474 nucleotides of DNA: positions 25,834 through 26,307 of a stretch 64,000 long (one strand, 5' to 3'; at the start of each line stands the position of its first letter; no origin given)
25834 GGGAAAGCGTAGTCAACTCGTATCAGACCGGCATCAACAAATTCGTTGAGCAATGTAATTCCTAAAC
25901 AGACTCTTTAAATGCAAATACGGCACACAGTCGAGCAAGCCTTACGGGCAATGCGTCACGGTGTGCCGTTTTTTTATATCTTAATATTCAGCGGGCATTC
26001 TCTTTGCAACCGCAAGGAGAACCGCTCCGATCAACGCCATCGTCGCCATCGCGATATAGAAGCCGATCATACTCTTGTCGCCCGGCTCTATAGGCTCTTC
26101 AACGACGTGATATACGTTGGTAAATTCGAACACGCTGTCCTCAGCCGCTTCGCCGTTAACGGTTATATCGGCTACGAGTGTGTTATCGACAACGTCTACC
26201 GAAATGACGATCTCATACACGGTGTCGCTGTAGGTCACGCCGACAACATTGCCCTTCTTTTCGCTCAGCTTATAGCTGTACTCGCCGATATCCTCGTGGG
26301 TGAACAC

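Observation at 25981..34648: SipW-led eight-gene operon encoding seven SipW-type exported proteins: candidate heteromeric TasA-like fibre with beta-helix modules and a membrane-anchored isopeptide stalk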

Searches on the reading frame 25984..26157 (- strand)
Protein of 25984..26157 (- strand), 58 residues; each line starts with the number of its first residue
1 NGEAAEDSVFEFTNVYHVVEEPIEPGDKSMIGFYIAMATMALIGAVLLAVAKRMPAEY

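Call 71: search_protein_families(library=ncbifam, proteins=[window:25984-26157:-], max_evalue=10)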
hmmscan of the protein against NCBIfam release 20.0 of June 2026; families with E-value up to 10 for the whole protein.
seq(58 aa): 2 families
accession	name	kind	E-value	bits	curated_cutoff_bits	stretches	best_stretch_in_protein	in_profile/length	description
TIGR04216.1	halo_surf_glyco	exception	0.037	12.2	400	1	27-52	758-783/784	HVO_2072 family ArtA-dependent S-layer glycoprotein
NF041335.1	surf_glcprot_Halo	equivalog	0.085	10.9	1100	1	14-51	822-860/862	ArtA-dependent S-layer glycoprotein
